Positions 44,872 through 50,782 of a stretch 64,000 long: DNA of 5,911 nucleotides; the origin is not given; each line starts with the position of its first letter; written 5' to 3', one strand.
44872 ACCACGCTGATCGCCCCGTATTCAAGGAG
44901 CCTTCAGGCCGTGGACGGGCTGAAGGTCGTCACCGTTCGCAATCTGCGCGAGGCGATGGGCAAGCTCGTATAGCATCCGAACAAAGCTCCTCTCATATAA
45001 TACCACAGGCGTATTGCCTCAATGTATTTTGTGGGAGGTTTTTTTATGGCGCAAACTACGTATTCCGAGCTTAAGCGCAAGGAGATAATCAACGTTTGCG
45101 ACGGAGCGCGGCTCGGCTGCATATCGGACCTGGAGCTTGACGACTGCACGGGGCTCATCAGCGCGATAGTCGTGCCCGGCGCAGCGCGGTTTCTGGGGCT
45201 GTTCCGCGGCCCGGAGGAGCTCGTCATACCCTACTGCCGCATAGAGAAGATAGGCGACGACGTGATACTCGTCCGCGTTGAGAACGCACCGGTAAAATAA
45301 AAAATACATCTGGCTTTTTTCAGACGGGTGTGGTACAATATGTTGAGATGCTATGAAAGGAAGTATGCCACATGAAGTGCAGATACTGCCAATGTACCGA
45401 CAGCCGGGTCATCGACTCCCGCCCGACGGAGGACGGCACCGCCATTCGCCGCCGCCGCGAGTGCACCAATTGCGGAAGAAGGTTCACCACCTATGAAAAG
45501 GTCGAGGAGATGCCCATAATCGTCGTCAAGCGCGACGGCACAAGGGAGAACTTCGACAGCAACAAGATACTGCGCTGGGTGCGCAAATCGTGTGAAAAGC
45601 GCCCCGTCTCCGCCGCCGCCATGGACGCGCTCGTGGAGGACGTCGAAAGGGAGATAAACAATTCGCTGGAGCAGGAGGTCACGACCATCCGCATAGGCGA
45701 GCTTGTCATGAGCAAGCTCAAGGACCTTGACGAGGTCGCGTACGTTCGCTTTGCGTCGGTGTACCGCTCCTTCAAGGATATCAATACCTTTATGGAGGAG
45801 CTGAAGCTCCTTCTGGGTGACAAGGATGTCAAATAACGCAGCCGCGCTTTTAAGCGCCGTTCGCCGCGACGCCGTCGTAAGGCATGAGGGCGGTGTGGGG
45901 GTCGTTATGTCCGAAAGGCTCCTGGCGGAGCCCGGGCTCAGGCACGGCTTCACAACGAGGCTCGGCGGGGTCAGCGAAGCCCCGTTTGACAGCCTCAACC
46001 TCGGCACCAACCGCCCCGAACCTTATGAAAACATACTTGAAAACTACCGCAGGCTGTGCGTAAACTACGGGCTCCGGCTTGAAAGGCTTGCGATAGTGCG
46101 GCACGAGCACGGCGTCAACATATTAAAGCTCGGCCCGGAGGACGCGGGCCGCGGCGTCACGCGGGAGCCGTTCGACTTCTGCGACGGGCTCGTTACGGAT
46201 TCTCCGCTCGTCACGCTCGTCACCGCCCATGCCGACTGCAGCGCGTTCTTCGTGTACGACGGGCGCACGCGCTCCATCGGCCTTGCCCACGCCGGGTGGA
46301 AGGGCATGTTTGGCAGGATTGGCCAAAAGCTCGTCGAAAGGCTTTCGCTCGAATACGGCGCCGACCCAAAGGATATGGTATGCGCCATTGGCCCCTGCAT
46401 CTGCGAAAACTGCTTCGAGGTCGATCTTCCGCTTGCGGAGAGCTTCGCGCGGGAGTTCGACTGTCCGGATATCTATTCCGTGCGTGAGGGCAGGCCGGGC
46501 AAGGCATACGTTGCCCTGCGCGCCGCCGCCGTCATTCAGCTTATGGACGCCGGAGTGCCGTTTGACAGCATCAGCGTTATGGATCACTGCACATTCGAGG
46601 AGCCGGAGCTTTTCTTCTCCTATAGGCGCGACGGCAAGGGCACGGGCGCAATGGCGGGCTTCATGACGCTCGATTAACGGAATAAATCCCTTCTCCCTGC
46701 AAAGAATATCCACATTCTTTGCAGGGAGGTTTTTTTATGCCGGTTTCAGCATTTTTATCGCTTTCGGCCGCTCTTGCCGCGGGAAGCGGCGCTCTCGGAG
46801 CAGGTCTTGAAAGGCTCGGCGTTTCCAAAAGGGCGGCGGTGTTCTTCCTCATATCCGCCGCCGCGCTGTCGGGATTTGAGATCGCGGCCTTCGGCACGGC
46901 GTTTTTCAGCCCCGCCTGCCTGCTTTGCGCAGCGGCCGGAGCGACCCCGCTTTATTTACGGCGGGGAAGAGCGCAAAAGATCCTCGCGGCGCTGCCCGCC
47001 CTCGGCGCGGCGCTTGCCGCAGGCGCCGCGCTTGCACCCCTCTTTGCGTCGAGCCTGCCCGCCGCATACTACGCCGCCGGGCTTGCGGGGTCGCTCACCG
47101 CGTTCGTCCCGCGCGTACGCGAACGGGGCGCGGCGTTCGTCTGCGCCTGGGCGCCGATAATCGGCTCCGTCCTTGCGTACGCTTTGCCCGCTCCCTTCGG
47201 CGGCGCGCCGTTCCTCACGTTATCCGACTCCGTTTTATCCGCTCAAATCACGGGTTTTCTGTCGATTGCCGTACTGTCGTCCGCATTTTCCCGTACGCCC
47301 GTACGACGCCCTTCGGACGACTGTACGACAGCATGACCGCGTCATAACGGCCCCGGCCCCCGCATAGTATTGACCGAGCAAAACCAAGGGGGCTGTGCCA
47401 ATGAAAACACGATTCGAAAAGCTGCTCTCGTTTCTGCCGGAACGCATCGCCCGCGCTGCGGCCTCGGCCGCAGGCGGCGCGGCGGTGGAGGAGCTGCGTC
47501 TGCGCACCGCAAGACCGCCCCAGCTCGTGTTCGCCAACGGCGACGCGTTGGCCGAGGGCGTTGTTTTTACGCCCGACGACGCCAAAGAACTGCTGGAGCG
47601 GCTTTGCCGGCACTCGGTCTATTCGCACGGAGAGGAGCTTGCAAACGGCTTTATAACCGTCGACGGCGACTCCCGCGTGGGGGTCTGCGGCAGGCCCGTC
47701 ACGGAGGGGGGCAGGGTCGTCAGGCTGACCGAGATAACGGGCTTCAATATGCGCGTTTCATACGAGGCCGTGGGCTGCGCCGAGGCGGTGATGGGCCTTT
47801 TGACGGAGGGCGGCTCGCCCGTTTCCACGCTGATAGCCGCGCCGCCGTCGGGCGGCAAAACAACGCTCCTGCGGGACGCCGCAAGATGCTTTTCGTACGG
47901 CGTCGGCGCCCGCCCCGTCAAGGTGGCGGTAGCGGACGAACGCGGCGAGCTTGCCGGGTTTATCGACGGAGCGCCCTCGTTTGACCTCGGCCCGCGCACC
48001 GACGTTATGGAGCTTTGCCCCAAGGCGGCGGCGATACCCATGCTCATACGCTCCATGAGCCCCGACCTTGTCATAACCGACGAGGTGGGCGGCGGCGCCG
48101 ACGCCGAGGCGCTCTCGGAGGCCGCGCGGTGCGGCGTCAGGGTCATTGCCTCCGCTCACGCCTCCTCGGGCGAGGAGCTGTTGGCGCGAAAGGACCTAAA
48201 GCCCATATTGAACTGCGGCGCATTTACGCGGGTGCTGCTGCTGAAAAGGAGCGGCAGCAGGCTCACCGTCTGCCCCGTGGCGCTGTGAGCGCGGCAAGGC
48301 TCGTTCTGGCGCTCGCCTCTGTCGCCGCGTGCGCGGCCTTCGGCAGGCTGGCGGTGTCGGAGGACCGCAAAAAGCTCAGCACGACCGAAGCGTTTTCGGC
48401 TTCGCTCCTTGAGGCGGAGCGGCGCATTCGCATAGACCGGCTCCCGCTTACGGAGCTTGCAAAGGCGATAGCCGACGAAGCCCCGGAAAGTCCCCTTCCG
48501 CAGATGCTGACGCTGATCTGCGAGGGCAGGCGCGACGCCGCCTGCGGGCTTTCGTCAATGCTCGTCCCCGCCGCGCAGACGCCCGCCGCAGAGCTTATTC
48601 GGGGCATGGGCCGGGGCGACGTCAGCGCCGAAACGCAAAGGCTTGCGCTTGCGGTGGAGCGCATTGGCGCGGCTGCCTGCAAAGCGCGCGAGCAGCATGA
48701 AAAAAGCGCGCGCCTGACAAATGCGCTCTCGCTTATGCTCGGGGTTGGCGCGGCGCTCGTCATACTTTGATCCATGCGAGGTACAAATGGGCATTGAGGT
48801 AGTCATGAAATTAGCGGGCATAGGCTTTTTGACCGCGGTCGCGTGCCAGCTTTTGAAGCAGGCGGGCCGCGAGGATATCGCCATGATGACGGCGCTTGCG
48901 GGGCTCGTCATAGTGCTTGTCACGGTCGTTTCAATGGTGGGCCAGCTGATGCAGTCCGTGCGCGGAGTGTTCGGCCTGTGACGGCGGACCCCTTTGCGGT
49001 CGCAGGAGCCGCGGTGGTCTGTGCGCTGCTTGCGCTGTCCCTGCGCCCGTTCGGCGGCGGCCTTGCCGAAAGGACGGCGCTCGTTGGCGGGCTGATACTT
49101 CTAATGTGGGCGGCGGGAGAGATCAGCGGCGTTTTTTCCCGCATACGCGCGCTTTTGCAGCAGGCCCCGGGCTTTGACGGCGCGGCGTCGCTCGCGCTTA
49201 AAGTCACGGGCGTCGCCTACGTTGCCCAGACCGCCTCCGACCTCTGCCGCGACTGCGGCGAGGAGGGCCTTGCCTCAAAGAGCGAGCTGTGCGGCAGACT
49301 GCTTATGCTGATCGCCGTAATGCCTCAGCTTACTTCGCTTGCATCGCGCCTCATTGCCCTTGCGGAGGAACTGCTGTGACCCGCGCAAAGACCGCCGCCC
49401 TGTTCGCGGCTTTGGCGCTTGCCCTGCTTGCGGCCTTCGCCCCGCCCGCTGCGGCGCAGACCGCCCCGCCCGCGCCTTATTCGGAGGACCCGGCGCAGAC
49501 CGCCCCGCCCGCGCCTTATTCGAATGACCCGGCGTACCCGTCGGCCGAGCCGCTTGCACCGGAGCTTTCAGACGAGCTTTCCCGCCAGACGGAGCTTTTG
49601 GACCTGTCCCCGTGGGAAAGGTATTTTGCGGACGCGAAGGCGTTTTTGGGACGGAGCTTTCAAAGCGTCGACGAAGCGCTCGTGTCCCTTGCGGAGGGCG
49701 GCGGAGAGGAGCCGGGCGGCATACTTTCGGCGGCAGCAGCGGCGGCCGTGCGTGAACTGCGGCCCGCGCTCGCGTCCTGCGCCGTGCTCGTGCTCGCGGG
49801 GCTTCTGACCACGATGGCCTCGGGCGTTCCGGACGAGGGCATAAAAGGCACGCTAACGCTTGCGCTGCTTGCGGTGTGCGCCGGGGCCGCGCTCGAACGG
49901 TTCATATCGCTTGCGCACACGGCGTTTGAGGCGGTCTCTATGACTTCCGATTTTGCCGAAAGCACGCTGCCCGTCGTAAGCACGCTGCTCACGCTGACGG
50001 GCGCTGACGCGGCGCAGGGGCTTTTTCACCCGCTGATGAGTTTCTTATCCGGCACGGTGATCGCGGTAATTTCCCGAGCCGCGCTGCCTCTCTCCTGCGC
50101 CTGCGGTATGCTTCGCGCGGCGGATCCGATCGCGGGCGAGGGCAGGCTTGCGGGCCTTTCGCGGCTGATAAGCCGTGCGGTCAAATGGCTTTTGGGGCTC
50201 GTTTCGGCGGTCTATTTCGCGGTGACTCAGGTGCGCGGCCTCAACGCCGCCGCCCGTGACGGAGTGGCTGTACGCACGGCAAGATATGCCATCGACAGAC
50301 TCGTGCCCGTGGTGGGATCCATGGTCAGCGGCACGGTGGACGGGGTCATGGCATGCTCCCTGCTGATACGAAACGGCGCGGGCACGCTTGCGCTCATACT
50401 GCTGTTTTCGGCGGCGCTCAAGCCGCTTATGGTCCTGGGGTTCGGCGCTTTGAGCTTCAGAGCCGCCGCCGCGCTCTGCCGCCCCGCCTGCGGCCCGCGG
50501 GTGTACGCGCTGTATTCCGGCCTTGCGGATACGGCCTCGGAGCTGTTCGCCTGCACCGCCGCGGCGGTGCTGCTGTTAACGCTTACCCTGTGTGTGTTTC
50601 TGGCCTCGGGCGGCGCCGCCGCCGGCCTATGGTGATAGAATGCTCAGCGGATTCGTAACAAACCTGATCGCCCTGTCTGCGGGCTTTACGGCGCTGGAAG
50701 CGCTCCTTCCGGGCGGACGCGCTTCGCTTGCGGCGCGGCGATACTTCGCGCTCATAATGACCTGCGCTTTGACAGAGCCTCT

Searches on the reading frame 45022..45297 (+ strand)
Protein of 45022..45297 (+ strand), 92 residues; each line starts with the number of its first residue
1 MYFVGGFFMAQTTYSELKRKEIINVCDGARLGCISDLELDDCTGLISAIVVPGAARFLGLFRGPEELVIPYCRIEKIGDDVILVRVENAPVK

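Call 63: search_protein_families(library=ncbifam, proteins=[window:45022-45297:+], max_evalue=0.001)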
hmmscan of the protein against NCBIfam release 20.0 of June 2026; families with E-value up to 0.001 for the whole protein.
window:45022-45297:+ (92 aa): 1 family
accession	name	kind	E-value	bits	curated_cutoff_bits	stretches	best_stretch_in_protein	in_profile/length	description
TIGR02888.1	spore_YlmC_YmxH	subfamily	4e-22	78.2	44.2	1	14-85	2-75/76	YlmC/YmxH family sporulation protein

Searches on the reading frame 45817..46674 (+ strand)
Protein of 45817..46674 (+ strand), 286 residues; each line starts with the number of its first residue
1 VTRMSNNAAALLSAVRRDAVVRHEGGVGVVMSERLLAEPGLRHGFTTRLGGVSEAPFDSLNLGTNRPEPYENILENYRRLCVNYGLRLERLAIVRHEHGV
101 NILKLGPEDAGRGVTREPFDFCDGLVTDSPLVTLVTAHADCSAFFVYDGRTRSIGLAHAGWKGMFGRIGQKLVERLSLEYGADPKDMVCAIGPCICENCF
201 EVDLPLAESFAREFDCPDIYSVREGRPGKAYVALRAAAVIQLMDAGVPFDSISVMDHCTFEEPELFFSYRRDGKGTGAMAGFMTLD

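Call 33: search_protein_families(library=ncbifam, proteins=[window:45817-46674:+], max_evalue=0.001)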
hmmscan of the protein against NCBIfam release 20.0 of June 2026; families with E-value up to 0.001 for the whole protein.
window:45817-46674:+ (286 aa): 2 families
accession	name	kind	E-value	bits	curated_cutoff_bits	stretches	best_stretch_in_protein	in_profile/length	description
TIGR00726.1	TIGR00726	equivalog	1.1e-43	149.2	141.15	1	51-284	1-221/223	peptidoglycan editing factor PgeF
NF007998.1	PRK10723.1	equivalog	6.4e-24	84.8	369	1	44-284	18-241/243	purine nucleoside phosphorylase YfiH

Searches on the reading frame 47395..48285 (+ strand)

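Call 33: search_protein_families(library=ncbifam, proteins=[window:47395-48285:+], max_evalue=0.001)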
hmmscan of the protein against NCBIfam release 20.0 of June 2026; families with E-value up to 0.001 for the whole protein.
window:47395-48285:+ (297 aa): 1 family
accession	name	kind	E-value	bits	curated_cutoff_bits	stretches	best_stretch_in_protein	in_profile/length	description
TIGR02858.1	spore_III_AA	equivalog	2.5e-76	256.5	281.3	1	32-287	1-261/272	stage III sporulation protein AA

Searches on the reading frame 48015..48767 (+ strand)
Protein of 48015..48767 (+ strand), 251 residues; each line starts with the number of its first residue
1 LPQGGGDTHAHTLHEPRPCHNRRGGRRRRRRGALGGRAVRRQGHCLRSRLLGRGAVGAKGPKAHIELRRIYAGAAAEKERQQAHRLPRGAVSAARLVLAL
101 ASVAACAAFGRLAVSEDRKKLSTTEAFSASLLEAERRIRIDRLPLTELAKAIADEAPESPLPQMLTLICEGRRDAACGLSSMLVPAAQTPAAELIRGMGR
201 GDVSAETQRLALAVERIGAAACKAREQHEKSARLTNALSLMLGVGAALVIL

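Call 33: search_protein_families(library=ncbifam, proteins=[window:48015-48767:+], max_evalue=0.001)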
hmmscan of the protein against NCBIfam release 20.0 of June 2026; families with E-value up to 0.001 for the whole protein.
window:48015-48767:+ (251 aa): 1 family
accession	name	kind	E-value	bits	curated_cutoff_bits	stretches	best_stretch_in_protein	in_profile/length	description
TIGR02833.1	spore_III_AB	equivalog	0.00014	21.9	146.5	0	194-251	113-168/170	stage III sporulation protein SpoIIIAB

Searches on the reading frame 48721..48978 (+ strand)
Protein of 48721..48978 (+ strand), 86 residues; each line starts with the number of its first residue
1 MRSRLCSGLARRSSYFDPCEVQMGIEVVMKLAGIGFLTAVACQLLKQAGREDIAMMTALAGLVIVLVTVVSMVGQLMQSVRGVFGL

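Call 33: search_protein_families(library=ncbifam, proteins=[window:48721-48978:+], max_evalue=0.001)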
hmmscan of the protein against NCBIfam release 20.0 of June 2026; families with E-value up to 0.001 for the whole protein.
window:48721-48978:+ (86 aa): 2 families
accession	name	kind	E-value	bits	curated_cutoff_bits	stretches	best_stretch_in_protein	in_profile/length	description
TIGR02848.1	spore_III_AC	equivalog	4e-18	65.6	56.65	1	24-86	2-64/64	stage III sporulation protein AC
TIGR02849.1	spore_III_AD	equivalog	1.1e-07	32.1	85.6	1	24-80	41-97/101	stage III sporulation protein AD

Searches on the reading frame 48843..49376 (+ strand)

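Call 33: search_protein_families(library=ncbifam, proteins=[window:48843-49376:+], max_evalue=0.001)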
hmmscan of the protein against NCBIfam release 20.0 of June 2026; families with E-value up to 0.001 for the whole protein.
window:48843-49376:+ (178 aa): 2 families
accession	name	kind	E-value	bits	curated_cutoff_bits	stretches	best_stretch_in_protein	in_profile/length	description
TIGR02849.1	spore_III_AD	equivalog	2.4e-11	43.9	85.6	1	78-171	5-98/101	stage III sporulation protein AD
TIGR02848.1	spore_III_AC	equivalog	0.00028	21.3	56.65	0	51-104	7-61/64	stage III sporulation protein AC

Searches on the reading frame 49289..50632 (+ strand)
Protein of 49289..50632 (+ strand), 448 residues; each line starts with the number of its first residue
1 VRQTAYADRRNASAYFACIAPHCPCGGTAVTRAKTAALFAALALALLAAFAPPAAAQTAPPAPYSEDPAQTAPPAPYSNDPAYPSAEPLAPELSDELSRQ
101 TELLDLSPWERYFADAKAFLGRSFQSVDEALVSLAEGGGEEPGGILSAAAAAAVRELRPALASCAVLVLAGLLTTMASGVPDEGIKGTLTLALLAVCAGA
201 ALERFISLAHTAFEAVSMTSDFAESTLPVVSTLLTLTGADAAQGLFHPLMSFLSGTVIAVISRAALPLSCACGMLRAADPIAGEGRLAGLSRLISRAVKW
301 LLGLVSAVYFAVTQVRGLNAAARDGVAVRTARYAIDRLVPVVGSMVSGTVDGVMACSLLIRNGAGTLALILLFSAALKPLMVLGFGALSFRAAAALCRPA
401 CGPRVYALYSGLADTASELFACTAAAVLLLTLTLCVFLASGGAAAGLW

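Call 33: search_protein_families(library=ncbifam, proteins=[window:49289-50632:+], max_evalue=0.001)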
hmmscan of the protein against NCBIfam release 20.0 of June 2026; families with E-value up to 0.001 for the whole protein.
window:49289-50632:+ (448 aa): 1 family
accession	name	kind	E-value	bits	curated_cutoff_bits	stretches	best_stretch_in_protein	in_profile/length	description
TIGR02829.1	spore_III_AE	equivalog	7.1e-35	120.9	247.45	1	171-440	111-380/381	stage III sporulation protein AE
